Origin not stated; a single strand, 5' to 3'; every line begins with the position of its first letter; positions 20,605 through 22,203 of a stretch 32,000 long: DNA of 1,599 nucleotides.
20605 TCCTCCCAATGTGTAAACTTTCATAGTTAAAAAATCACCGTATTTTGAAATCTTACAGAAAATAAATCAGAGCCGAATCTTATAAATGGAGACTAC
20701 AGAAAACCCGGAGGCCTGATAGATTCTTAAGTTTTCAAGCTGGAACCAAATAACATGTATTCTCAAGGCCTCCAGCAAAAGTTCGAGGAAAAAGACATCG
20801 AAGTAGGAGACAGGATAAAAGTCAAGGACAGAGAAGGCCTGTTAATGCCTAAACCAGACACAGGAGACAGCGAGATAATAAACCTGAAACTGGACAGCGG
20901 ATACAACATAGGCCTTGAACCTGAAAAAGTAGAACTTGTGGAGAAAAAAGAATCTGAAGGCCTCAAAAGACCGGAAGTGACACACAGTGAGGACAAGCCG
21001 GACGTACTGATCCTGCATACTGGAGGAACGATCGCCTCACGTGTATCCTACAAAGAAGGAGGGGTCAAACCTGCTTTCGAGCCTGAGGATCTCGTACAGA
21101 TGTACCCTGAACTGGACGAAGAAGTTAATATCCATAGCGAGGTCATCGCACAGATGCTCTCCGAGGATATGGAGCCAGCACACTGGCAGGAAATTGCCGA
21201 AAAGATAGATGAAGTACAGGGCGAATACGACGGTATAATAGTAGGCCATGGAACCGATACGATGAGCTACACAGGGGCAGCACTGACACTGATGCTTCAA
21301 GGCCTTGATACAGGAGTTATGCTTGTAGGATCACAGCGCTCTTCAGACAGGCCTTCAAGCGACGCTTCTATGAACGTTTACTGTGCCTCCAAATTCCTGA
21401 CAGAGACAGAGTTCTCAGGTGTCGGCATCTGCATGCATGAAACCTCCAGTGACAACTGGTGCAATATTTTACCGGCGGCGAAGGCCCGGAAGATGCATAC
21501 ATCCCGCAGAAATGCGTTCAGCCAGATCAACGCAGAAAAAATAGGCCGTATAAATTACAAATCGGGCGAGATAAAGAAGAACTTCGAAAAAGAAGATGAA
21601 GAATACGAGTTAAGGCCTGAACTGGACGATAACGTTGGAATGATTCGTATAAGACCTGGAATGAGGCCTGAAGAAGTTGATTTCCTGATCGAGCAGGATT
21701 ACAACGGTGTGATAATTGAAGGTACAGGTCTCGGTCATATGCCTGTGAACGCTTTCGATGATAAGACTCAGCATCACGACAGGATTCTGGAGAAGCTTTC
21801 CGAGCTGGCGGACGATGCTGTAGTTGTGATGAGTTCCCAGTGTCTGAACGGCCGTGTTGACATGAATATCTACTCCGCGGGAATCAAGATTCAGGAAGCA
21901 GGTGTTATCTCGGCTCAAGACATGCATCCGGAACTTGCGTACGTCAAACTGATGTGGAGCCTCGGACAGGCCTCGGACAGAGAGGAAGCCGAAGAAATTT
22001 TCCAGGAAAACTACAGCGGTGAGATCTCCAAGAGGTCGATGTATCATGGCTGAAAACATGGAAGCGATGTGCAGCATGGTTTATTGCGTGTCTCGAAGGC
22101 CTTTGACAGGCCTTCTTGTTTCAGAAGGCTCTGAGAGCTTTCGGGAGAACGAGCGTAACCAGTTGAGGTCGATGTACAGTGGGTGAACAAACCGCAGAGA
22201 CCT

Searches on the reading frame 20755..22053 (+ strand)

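Call 14: search_protein_families(library=pfam, proteins=[window:20755-22053:+], max_evalue=0.001)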
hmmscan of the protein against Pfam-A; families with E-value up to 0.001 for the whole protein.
window:20755-22053:+ (432 aa): 3 families
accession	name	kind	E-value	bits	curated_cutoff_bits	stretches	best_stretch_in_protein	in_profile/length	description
PF00710.25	Asparaginase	-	4.5e-56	189.9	22.5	1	84-274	2-188/193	Asparaginase, N-terminal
PF17763.6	Asparaginase_C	-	1.9e-29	102.4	34.6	1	293-416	1-114/114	Glutaminase/Asparaginase C-terminal domain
PF18195.6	GatD_N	-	8.1e-13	48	25.7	1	15-61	1-50/54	GatD N-terminal domain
